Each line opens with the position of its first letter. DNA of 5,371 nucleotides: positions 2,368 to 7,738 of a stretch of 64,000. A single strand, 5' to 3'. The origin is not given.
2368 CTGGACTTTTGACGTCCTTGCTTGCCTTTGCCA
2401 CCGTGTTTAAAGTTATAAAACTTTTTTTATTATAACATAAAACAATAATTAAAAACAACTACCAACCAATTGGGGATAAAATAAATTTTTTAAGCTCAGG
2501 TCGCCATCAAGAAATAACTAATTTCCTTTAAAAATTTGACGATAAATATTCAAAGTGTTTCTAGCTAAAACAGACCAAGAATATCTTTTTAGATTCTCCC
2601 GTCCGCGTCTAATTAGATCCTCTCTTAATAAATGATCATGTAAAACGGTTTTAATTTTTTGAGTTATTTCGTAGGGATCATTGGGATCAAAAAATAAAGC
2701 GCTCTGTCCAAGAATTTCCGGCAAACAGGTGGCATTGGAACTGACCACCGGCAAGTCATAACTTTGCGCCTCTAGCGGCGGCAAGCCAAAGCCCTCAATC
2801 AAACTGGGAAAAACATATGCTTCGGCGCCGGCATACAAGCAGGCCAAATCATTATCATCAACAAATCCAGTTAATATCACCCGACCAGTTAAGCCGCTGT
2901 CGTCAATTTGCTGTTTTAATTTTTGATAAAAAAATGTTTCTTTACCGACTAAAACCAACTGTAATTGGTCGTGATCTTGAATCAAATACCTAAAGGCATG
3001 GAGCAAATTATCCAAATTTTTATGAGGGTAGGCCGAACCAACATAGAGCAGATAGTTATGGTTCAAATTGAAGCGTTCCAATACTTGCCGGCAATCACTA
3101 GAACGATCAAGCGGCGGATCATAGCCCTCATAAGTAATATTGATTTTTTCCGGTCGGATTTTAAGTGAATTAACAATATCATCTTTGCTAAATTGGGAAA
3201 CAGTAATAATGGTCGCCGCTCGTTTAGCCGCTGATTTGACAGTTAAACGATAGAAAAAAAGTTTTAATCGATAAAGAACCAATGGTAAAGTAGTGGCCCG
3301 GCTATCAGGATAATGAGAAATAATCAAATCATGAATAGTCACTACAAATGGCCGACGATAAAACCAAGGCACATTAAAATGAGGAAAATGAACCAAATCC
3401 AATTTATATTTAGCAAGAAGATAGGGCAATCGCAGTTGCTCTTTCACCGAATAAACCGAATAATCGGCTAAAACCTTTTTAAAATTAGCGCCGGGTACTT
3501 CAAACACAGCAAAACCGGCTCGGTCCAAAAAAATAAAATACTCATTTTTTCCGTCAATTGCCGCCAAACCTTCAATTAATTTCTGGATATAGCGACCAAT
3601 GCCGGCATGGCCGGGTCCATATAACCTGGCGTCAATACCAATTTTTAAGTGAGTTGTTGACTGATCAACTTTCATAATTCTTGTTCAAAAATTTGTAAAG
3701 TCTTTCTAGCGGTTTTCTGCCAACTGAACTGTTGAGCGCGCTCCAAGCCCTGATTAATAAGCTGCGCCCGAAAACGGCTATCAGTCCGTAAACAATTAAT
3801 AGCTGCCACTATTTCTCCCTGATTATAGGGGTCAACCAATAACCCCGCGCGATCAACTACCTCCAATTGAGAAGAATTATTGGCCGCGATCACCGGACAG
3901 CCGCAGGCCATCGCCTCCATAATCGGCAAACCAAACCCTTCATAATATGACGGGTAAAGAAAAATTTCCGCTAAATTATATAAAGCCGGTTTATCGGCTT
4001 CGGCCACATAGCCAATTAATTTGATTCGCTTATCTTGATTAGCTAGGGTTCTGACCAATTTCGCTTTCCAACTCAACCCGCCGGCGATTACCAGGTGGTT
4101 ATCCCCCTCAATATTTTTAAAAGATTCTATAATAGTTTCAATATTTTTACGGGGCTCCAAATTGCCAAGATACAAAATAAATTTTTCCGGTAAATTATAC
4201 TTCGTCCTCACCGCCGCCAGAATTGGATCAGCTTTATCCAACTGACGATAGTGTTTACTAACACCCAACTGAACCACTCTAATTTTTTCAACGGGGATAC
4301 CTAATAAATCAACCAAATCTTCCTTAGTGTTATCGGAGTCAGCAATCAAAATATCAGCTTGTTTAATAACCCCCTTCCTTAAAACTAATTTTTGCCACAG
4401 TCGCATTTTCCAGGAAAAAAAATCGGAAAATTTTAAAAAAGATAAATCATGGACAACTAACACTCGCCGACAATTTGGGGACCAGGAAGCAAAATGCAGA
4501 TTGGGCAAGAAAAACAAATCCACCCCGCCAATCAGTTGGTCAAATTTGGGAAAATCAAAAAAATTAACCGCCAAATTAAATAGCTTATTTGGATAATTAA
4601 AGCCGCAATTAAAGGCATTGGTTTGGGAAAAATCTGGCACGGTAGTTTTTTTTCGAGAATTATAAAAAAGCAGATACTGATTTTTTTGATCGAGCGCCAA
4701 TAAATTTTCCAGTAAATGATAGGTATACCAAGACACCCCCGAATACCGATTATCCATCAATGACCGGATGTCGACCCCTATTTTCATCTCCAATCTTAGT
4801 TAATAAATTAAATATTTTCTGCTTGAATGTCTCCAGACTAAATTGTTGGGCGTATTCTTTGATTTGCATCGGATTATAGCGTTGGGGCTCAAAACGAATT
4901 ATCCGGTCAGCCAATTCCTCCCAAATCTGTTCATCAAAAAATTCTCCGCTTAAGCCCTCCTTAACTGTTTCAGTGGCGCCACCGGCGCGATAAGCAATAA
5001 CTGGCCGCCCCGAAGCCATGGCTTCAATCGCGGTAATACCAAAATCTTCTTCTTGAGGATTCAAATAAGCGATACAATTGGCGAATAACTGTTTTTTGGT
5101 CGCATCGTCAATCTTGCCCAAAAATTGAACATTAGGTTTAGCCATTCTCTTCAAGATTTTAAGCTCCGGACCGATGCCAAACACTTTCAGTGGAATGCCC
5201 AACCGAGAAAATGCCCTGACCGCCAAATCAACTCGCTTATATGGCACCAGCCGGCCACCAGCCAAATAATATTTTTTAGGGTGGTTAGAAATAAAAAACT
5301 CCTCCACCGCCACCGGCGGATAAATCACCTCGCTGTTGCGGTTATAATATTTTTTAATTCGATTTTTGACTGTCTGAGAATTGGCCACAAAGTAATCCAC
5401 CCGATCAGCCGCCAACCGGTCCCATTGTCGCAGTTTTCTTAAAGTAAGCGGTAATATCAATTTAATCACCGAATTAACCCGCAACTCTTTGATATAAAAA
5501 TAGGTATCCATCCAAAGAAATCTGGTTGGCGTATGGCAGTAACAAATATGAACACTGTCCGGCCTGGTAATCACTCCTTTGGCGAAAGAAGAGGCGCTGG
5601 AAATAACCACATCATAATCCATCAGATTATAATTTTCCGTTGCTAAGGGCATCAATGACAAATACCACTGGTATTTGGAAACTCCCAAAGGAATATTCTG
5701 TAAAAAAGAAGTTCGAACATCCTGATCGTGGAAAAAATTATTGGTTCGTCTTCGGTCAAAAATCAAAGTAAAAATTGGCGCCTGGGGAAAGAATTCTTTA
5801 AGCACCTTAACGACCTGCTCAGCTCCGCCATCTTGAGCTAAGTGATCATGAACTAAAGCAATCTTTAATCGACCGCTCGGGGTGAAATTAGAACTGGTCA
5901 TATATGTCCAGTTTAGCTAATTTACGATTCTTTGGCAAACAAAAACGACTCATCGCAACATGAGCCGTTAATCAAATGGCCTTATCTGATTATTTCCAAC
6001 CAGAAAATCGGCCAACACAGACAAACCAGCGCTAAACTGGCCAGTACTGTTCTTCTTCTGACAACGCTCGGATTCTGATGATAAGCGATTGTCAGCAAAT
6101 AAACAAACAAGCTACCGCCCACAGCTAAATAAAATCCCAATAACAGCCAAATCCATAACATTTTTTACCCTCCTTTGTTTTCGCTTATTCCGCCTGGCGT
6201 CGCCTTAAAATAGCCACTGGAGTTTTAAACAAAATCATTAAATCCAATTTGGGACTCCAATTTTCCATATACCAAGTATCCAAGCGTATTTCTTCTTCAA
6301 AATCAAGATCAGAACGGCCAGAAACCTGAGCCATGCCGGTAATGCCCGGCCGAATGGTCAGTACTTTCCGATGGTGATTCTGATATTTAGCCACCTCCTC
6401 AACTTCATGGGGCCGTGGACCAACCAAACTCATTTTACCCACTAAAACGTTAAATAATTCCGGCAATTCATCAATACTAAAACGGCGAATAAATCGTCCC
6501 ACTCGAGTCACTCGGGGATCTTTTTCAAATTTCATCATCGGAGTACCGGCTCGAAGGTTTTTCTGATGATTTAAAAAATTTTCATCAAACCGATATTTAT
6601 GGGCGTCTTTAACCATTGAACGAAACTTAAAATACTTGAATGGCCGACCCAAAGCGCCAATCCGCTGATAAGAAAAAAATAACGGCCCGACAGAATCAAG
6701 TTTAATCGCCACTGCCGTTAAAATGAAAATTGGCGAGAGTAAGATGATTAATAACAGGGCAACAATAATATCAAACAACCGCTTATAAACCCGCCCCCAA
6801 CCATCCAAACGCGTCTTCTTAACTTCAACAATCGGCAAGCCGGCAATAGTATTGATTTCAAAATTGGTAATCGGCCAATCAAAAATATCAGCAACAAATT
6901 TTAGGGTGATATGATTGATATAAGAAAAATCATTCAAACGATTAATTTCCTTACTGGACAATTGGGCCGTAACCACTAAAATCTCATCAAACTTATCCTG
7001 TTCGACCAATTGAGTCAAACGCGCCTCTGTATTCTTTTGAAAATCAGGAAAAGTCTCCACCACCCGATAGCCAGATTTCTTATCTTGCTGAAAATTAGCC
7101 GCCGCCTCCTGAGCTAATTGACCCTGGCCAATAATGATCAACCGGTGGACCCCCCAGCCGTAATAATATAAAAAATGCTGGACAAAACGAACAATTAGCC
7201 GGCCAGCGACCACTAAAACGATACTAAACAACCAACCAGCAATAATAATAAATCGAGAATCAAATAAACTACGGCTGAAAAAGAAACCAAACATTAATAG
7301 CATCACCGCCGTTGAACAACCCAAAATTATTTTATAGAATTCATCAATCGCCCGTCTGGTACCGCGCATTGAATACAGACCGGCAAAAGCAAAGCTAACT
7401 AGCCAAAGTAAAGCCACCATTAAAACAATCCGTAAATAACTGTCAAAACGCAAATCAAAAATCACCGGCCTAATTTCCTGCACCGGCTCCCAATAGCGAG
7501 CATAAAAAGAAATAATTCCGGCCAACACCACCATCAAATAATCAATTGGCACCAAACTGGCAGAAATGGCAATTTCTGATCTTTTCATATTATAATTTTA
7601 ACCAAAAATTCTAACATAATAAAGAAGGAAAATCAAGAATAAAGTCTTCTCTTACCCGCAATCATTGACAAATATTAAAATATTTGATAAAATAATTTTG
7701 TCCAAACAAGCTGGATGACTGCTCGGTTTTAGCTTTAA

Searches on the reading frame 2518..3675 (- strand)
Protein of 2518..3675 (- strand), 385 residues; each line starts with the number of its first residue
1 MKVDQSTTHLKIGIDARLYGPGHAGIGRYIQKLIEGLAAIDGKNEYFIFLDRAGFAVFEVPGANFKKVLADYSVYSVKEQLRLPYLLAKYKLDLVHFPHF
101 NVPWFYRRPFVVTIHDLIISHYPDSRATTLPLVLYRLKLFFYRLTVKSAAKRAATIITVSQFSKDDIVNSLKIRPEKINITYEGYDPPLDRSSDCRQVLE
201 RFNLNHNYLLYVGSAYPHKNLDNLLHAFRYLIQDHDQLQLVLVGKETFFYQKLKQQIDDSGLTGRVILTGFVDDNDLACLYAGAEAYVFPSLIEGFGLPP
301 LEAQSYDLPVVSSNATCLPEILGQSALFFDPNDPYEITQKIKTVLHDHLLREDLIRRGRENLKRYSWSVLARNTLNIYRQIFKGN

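Call 42: search_protein_families(library=pfam, proteins=[window:2518-3675:-], max_evalue=0.00001)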
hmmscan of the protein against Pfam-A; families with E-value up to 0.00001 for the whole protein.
window:2518-3675:- (385 aa): 5 families
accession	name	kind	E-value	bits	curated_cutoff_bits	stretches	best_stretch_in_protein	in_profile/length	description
PF00534.26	Glycos_transf_1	-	1.3e-34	119.6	26.4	1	202-360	11-171/172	Glycosyl transferases group 1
PF13692.12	Glyco_trans_1_4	-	1.9e-29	103.2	27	1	207-347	2-142/142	Glycosyl transferases group 1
PF13439.12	Glyco_transf_4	-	1.3e-13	51.7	28.5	1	25-187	3-168/170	Glycosyltransferase Family 4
PF20706.3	GT4-conflict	-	5.2e-09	36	26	1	203-368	194-379/385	Family 4 Glycosyltransferase in conflict systems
PF13579.12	Glyco_trans_4_4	-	8.8e-07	29.8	29.7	1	25-179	2-153/158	Glycosyl transferase 4-like domain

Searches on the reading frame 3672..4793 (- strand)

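Call 42: search_protein_families(library=pfam, proteins=[window:3672-4793:-], max_evalue=0.00001)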
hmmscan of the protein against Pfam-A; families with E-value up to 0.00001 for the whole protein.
window:3672-4793:- (373 aa): 5 families
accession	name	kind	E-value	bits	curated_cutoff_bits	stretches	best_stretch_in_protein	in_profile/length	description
PF00534.26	Glycos_transf_1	-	1.2e-34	119.7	26.4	1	201-350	13-170/172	Glycosyl transferases group 1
PF13692.12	Glyco_trans_1_4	-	4.4e-28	98.8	27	1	204-337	2-141/142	Glycosyl transferases group 1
PF13439.12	Glyco_transf_4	-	1.3e-10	42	28.5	1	18-178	2-166/170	Glycosyltransferase Family 4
PF13524.12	Glyco_trans_1_2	-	1.2e-08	35.4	25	1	220-366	4-143/144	Glycosyl transferase-like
PF20706.3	GT4-conflict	-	1.7e-06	27.8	26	1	234-316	235-323/385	Family 4 Glycosyltransferase in conflict systems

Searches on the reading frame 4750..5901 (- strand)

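Call 42: search_protein_families(library=pfam, proteins=[window:4750-5901:-], max_evalue=0.00001)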
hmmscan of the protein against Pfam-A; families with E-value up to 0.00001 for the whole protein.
window:4750-5901:- (383 aa): 3 families
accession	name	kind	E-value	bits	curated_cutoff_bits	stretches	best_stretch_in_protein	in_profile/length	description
PF00534.26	Glycos_transf_1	-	2.3e-26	92.8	26.4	1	206-353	12-171/172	Glycosyl transferases group 1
PF13692.12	Glyco_trans_1_4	-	9.8e-19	68.5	27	1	213-336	5-138/142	Glycosyl transferases group 1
PF13439.12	Glyco_transf_4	-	1.3e-09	38.7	28.5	1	25-200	2-169/170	Glycosyltransferase Family 4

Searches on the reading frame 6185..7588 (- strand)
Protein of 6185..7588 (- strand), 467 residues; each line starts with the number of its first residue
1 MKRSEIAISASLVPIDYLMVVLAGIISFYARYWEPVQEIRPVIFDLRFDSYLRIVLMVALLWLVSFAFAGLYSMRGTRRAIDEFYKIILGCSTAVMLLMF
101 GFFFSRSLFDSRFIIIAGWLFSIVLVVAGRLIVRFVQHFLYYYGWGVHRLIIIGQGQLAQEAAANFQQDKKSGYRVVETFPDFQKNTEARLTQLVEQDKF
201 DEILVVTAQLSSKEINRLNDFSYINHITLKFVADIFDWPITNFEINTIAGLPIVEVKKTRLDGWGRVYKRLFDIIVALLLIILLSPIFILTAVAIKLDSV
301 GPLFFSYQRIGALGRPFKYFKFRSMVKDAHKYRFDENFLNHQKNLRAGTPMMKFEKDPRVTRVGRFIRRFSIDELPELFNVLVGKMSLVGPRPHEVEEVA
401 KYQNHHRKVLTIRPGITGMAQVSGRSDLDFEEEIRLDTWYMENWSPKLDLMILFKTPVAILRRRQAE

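Call 42: search_protein_families(library=pfam, proteins=[window:6185-7588:-], max_evalue=0.00001)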
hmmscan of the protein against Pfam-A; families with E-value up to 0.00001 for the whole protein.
window:6185-7588:- (467 aa): 2 families
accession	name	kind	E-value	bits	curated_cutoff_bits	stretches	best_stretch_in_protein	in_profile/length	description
PF02397.22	Bac_transf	-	2.7e-65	219.7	27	1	269-461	1-178/179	Bacterial sugar transferase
PF13727.12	CoA_binding_3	-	1.6e-09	38.5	25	1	68-188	2-118/175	CoA-binding domain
